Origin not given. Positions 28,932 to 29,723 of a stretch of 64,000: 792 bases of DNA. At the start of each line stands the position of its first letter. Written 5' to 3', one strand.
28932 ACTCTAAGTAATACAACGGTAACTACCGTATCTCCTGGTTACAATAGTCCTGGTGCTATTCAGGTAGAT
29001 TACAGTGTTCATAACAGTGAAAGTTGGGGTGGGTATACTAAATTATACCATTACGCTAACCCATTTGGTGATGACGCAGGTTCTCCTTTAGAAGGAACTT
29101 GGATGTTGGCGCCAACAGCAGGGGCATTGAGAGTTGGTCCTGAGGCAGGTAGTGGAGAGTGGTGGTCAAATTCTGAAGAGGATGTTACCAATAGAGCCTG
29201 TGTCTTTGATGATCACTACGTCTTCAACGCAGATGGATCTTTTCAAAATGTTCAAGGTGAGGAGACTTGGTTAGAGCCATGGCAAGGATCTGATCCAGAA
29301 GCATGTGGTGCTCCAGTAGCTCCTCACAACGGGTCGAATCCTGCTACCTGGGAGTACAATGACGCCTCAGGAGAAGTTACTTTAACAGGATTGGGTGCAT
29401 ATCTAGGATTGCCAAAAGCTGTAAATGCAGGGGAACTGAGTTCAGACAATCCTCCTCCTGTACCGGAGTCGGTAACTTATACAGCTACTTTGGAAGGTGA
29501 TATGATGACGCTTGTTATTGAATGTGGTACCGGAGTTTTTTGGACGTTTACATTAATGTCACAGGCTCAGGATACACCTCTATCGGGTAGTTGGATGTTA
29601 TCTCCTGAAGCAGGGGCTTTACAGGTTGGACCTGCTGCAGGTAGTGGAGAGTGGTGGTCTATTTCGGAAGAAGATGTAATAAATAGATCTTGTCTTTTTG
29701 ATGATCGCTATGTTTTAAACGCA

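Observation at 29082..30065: Tandem 164-aa Trp-rich modules with a 116-nt gene-conversion-like identical core: candidate novel beta-glucan-binding module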

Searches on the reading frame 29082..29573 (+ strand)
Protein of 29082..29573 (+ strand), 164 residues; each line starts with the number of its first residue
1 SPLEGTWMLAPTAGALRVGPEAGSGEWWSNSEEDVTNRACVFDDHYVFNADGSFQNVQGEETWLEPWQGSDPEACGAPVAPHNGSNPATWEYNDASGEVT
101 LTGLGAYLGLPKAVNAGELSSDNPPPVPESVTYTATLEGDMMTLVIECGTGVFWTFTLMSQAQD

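Call 5: search_protein_families(library=pfam, proteins=[window:29082-29573:+], max_evalue=1)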
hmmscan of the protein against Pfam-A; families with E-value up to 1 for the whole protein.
window:29082-29573:+ (164 aa): 1 family
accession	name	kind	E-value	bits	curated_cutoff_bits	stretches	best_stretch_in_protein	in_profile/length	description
PF13648.12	Lipocalin_4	-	0.88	10.9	22.4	0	26-60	8-43/89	Lipocalin-like domain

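Call 6: search_protein_families(library=ncbifam, proteins=[window:29082-29573:+], max_evalue=1)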
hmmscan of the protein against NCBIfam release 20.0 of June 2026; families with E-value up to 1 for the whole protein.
window:29082-29573:+ (164 aa): 1 family
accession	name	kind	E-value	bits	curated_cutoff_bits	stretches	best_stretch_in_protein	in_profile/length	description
NF038126.1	PEP_CTERM_FxDxF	subfamily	0.014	15.6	50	1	25-137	29-152/165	FxDxF family PEP-CTERM protein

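Call 7: search_solved_structures(query=window:29082-29573:+, max_evalue=10, show_alignments=3)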
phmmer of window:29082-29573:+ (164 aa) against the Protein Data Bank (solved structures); distinct sequences matched with E-value up to 10: 1.
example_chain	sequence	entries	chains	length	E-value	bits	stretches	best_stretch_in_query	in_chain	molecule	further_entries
9m8m_H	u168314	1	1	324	0.13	14.9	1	66-109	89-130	Photosynthetic reaction center subunit H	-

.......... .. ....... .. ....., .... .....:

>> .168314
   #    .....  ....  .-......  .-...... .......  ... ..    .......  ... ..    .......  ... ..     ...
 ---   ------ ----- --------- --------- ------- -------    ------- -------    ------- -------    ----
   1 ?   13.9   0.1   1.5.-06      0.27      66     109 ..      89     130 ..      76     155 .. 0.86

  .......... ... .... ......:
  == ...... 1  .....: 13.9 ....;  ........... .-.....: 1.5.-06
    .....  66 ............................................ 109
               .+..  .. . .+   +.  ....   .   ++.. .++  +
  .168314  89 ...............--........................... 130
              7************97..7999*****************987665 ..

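Call 8: find_homologous_proteins(query=window:29082-29573:+, max_evalue=0.001)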
Query window:29082-29573:+ (164 aa): 161 proteins with E <= 0.001 among 216 candidates; the best 120 are listed.
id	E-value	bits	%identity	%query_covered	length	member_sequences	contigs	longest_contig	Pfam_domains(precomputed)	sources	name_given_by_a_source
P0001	1.1e-95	336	61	98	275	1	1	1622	-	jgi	jgi:hypothetical protein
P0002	2.7e-83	296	75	67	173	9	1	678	-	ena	-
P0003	3.8e-78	279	86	89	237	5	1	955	-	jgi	jgi:hypothetical protein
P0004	1.9e-76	273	52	98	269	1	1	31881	-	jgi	-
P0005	1.3e-74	267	88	80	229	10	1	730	-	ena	-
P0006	2.4e-73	263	54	98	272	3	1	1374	-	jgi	-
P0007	3.7e-73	263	74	99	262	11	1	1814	-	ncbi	ncbi:MAG: hypothetical protein VXA61_10310, partial [Candidatus Neomarinimicrobiota bacterium]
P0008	8.0e-73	262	79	91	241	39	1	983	-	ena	-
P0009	1.3e-71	258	52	96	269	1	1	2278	-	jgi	jgi:hypothetical protein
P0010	3.3e-66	240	75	85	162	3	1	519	-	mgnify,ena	mgnify:CR=1 FL=1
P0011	1.3e-62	228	53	98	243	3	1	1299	-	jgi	jgi:hypothetical protein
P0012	1.7e-59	218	73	58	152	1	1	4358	-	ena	-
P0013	2.0e-59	218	92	63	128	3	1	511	-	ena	-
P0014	6.2e-58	213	59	97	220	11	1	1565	-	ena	-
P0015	3.1e-57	211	60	97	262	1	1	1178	PF18962.8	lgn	-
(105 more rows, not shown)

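Call 27: predict_structure(alignment_id=A1)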
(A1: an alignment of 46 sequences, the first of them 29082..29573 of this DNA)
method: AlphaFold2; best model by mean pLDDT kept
length: 164 residues; sequences in the alignment: 46
mean_pLDDT: 95.3   pTM: 0.89
mean pLDDT of the five models: 95.3, 94.9, 94.7, 94.4, 92.7
residues with pLDDT >= 90: 152; 70-90: 7; 50-70: 4; < 50: 1
segments of 3 or more residues with pLDDT < 50: none
pLDDT, mean of each block of 10 residues (from residue 1): 96 98 98 97 98 97 95 96 97 98 98 95 82 98 96 98 63
secondary structure, 60 per line:
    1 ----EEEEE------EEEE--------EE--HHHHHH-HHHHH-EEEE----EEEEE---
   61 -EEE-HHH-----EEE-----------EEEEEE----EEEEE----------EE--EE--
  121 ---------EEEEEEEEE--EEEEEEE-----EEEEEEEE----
elements in order: E5-9 E16-19 H32-37 H39-43 E45-48 E53-57 E62-64 E74-76 E88-93 E98-102 E130-138 E141-147 E153-160

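Call 29: fold_search(model_id=the predicted structure, library=pdb)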
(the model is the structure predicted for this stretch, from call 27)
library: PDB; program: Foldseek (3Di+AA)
matches with E <= 10: 1229; with E <= 0.001: 3
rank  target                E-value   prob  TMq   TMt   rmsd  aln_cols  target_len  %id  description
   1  7kv7_AAA              3.4e-06  1.00  0.63  0.44   4.0       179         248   16  Surface glycan-binding protein B from Bacteroides fluxus in complex with laminaritriose (released 2021-02-17)
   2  7kv6_AAA              5.0e-06  1.00  0.62  0.42   4.2       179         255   16  Surface glycan-binding protein B from Bacteroides fluxus in complex with mixed-linkage glucotriose (released 2021-02-17)
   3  7kv7_BBB              7.8e-06  1.00  0.62  0.42   4.1       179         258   16  Surface glycan-binding protein B from Bacteroides fluxus in complex with laminaritriose (released 2021-02-17)
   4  4zgf                  2.5e-03  1.00  0.44  0.49   6.5       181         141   11  Crystal structure of a duf4847 family protein (BVU_2626) from Bacteroides vulgatus ATCC 8482 at 1.00 A resolution (released 2015-05-06)
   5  8kb8_A                4.4e-03  0.54  0.20  0.11  14.4       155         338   12  Structure of the WDR91 WD40 domain complexed with Rab7 (released 2024-08-07)
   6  9dta_A                5.9e-03  0.47  0.20  0.11  14.6       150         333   13  Crystal structure of the WDR domain of WDR91 in complex with DR3448 (released 2024-10-16)
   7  9dtb                  7.4e-03  0.38  0.19  0.10  14.8       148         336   12  Crystal structure of the WDR domain of WDR91 in complex with DR3460 (released 2024-10-16)
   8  6i8x_A                1.2e-02  0.89  0.36  0.38   8.4       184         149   12  As-p18, an extracellular fatty acid binding protein (released 2019-07-17)
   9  9ejo                  1.2e-02  0.30  0.18  0.09  16.4       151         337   12  Crystal structure of WDR91 in complex with XS381295 (released 2025-02-26)
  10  9dta_B                1.3e-02  0.28  0.18  0.09  16.4       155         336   12  Crystal structure of the WDR domain of WDR91 in complex with DR3448 (released 2024-10-16)
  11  9ejp                  1.3e-02  0.28  0.18  0.09  17.0       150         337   13  Crystal structure of WDR91 in complex with XS838489 (released 2025-02-26)
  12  8t55_A                1.8e-02  0.28  0.19  0.11  15.2       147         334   13  Co-crystal structure of the WD-repeat domain of human WDR91 in complex with MR46654 (released 2023-07-05)
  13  6do6_MODEL_1_A        1.9e-02  0.77  0.31  0.36   8.6       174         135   14  NMR solution structure of wild type apo hFABP1 at 308 K (released 2018-12-26)
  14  3b2h                  2.5e-02  0.80  0.33  0.39   8.1       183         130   14  Iodide derivative of human LFABP at high resolution (released 2012-06-20)
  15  3b2k                  2.5e-02  0.77  0.33  0.39   8.0       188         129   14  Iodide derivative of human LFABP (released 2012-06-20)
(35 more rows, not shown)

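Call 30: search_solved_structures(query=A1, max_evalue=10, show_alignments=3)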
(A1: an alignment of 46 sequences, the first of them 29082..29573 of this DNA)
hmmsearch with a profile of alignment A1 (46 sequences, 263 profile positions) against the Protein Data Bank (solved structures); distinct sequences matched with E-value up to 10: 7.
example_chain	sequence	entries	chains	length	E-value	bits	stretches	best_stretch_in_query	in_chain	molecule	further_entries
8glk_D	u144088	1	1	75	0.00089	21.9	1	194-262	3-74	Endonuclease I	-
8glj_D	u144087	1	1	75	0.00097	21.8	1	192-262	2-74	Por secretion system C-terminal sorting domain-containing protein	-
5jvk_A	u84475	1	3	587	0.0025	20.5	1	175-262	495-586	Uncharacterized protein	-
7pzj_A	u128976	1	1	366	0.014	18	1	189-259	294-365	Lipase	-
1vyf_A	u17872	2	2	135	0.12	15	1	143-241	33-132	14 KDA FATTY ACID BINDING PROTEIN | FATTY ACID BINDING PROTEIN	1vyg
2poa_A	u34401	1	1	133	0.19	14.3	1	143-241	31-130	14 kDa fatty acid-binding protein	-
4i3d_A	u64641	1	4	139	1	11.9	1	136-238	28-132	Bilirubin-inducible fluorescent protein UnaG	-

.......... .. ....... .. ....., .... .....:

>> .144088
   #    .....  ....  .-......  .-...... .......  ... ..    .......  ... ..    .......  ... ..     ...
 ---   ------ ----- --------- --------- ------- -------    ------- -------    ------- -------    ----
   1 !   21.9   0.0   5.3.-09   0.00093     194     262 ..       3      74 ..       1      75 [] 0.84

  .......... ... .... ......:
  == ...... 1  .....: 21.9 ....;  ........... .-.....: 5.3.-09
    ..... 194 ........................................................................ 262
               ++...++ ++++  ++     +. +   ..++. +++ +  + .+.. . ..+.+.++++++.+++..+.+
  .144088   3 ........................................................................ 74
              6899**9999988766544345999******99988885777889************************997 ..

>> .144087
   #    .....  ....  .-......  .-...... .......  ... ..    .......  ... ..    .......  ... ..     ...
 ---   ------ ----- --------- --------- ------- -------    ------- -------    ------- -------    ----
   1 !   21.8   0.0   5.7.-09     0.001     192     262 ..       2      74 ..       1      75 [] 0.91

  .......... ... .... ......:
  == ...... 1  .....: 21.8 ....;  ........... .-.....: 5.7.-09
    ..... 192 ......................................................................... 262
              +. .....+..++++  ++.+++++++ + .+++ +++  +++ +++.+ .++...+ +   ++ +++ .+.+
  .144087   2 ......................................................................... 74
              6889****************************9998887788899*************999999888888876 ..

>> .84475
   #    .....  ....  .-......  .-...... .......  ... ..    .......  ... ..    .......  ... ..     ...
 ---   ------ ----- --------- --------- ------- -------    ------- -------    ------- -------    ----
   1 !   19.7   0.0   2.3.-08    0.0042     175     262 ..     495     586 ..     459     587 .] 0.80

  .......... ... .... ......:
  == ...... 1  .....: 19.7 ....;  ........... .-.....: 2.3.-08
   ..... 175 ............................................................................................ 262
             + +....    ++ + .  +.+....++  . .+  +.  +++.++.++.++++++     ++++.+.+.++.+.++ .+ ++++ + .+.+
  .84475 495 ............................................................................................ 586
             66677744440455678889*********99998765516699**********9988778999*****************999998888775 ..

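Call 46: search_protein_representatives(alignment_id=A2)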
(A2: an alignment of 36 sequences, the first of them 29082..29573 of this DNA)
Query: 36 sequences, 199 profile positions. Proteins with E-value up to 0.001 (for the whole library): 998; up to 1e-10: 779; up to 1e-30: 433. The best 150 are listed.
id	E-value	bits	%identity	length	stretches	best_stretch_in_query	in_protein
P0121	0.0e+00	1032.4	-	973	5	25-189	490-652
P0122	4.6e-284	949.9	-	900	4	20-188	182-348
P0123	1.1e-237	798.5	-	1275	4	25-191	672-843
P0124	1.3e-213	720.0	-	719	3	25-189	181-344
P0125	2.6e-212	715.7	-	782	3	23-188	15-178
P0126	8.0e-207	697.8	-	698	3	20-188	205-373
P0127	1.4e-203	687.2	-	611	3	26-192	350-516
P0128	8.4e-200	674.9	-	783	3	24-190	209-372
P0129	2.8e-197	666.6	-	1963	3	17-189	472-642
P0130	3.4e-196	663.1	-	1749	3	19-189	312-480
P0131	4.2e-188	636.7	-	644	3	27-187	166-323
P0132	4.8e-188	636.5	-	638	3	25-186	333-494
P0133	7.3e-186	629.4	-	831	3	27-190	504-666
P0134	1.9e-180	611.7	-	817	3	27-189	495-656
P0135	3.6e-173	588.0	-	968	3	20-187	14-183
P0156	3.6e-130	447.6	-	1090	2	22-188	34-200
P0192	5.6e-74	264.2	-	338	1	24-190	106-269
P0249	1.4e-61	223.7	-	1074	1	26-187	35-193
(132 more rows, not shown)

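Call 48: search_protein_families(library=pfam, alignment_id=A3, max_evalue=0.0001)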
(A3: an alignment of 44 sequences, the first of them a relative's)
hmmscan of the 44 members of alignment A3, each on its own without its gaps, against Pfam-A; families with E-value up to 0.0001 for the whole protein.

A. member 1, P0121 (973 aa): 1 family
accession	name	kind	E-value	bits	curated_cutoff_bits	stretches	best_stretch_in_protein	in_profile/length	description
PF22498.2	FKBP-like_N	-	3.9e-07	30.3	26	0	582-610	13-42/52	FKBP-like, N-terminal domain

B. families by the number of members that match (of 44 scanned): 40 families (the first 25 are shown)
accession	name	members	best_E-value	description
PF18962.6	Por_Secre_tail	21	1.5e-15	Secretion system C-terminal sorting domain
PF16403.11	Bact_surface_Ig-like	4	1.5e-29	Bacterial surface protein, Ig-like domain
PF13860.13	FlgD_ig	4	1.2e-09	FlgD Ig-like domain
PF16561.11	AMPK1_CBM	3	2.3e-37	Glycogen recognition site of AMP-activated protein kinase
PF02922.24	CBM_48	3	2.7e-32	Carbohydrate-binding module 48 (Isoamylase N-terminal domain)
PF02018.23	CBM_4_9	3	3.3e-09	Carbohydrate binding domain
PF08757.17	CotH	2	1.8e-47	CotH kinase protein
PF22058.2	X25_BaPul_like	2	5.7e-25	Pullulanase X25 domain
PF03422.21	CBM_6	2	2.3e-22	Carbohydrate binding module (family 6)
PF00801.26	PKD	2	5e-20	PKD domain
PF00722.28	Glyco_hydro_16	2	6.1e-19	Glycosyl hydrolases family 16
PF18911.6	PKD_4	2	1.8e-15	PKD domain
PF18099.7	CBM_35_2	2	6e-15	Carbohydrate binding module (family 35)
PF02412.23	TSP_3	2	2.5e-14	Thrombospondin type 3 repeat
PF12799.13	LRR_4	2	7.5e-14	Leucine Rich repeats (2 copies)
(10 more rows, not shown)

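Call 49: find_related_loci(query=A2, collection=genome_contigs, flank=8000)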
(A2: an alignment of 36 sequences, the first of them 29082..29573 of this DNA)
Query A2 (164 aa) in genome_contigs; peptide patterns used: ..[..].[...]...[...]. (x = any residue, [..] = any of these).
599 stretches matched a pattern (row limit reached: there are more); 594 encode a relative of the query (tblastn E <= 1e-3); the best 80 are kept; 80 distinct loci.
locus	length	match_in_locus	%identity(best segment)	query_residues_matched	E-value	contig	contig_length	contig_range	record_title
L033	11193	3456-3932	89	1-159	3e-93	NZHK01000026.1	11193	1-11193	MAG: Candidatus Neomarinimicrobiota bacterium isolate MED648 6628, whole genome shotgun sequence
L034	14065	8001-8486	82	1-164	5e-86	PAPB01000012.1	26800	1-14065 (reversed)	MAG: Candidatus Neomarinimicrobiota bacterium isolate SP173 76168, whole genome shotgun sequence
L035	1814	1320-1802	74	1-163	6e-79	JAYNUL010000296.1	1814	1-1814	MAG: Candidatus Neomarinimicrobiota bacterium isolate 139536_S27_metabat_bins_2.tsv.030_sub NODE_48287_length_1814_cov_4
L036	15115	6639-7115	69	3-164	2e-74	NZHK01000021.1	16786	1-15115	MAG: Candidatus Neomarinimicrobiota bacterium isolate MED648 5234, whole genome shotgun sequence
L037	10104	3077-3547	71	2-161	3e-72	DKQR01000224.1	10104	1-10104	MAG TPA_asm: Candidatus Marinimicrobia bacterium UBA7303 UBA7303_contig_20395, whole genome shotgun sequence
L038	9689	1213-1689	69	1-160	1e-69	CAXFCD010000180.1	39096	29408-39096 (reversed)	MAG TPA_asm: uncultured bacterium isolate ERR599111_maxbin2_57 genome assembly, contig: ERZ841489.667780, whole genome s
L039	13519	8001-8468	69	1-159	1e-69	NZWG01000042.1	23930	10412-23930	MAG: Candidatus Neomarinimicrobiota bacterium isolate NAT52 21952, whole genome shotgun sequence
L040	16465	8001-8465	67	1-158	2e-67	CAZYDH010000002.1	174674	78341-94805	MAG TPA_asm: uncultured bacterium isolate SRP077602_co7_146 genome assembly, contig: NODE_127_length_174674_cov_62.56860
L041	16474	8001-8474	62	1-160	2e-62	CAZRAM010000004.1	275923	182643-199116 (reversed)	MAG TPA_asm: uncultured Pseudomonadales bacterium isolate SRP334346_co1_111 genome assembly, contig: NODE_42_length_2759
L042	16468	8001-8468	63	3-161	4e-62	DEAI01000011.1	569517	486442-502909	MAG TPA_asm: Candidatus Marinimicrobia bacterium UBA2986 UBA2986_contig_981, whole genome shotgun sequence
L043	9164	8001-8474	61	1-160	5e-61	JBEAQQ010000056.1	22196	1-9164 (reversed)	MAG: Pseudomonadota bacterium isolate muddycreek_2019_sw_WHONDRS-S19S_0082_B_bin.54 scaffold_2010613, whole genome shotg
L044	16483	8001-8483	57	4-163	4e-60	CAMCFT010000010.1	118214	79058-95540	MAG: Flavobacterium psychrophilum isolate MiH-22jul19-211 genome assembly, contig: MiH-22jul19-C183, whole genome shotgu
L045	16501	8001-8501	61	1-164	9e-60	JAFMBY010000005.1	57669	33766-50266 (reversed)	MAG: Porticoccaceae bacterium isolate CPBay_Spr15L08_36 NODE_211_length_57669_cov_14.586871, whole genome shotgun sequen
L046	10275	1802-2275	60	1-161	2e-59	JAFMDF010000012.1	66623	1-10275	MAG: Bacteroidetes bacterium isolate CPBay_Spr30G08_47 NODE_109_length_66623_cov_9.250090, whole genome shotgun sequence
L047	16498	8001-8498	60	1-163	2e-59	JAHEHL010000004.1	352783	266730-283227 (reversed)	MAG: Porticoccaceae bacterium isolate Ww453 NODE_19_length_352783_cov_18.615649, whole genome shotgun sequence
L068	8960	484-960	58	3-161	7e-57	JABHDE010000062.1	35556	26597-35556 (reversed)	MAG: Formosa sp. isolate SI037_bin125 k141_568424, whole genome shotgun sequence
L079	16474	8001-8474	60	1-159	6e-56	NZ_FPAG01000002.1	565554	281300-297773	Zhouia amylolytica strain CGMCC 1.6114, whole genome shotgun sequence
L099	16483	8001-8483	56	1-161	2e-54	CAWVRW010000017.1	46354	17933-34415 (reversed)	MAG TPA_asm: uncultured Formosa sp. isolate ERR3589586_binner13_28 genome assembly, contig: ERZ7462638.301, whole genome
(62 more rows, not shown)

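Call 52: search_protein_families(library=pfam, alignment_id=A4, max_evalue=0.00001)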
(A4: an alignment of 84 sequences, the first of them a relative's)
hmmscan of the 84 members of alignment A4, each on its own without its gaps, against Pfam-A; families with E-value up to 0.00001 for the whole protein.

A. member 1, L052:158-2086:+ (643 aa): 1 family
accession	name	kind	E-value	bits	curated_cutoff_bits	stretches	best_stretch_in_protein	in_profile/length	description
PF07495.19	Y_Y_Y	-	2.8e-07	30.8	26.6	1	380-436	7-64/65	Y_Y_Y domain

B. families by the number of members that match (of 84 scanned): 82 families (the first 25 are shown)
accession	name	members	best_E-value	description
PF00722.28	Glyco_hydro_16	10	8.3e-29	Glycosyl hydrolases family 16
PF00593.30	TonB_dep_Rec_b-barrel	8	1.5e-31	TonB dependent receptor-like, beta-barrel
PF13715.12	CarbopepD_reg_2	8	5.9e-24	CarboxypepD_reg-like domain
PF07715.20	Plug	8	5.6e-22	TonB-dependent Receptor Plug Domain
PF13620.12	CarboxypepD_reg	8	1e-13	Carboxypeptidase regulatory-like domain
PF03935.22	SKN1_KRE6_Sbg1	7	5.5e-13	Beta-glucan synthesis-associated protein SKN1/KRE6/Sbg1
PF18911.6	PKD_4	7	9.3e-12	PKD domain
PF00933.27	Glyco_hydro_3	6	6.8e-73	Glycosyl hydrolase family 3 N terminal domain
PF01915.27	Glyco_hydro_3_C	6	1.8e-61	Glycosyl hydrolase family 3 C-terminal domain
PF07980.17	SusD_RagB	6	7.4e-32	SusD family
PF14322.12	SusD-like_3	6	1.7e-27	Starch-binding associating with outer membrane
PF14310.12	Fn3-like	6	1.1e-26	Fibronectin type III-like domain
PF00801.26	PKD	6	5.5e-11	PKD domain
PF18962.6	Por_Secre_tail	5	1.9e-13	Secretion system C-terminal sorting domain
PF07495.19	Y_Y_Y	5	5e-08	Y_Y_Y domain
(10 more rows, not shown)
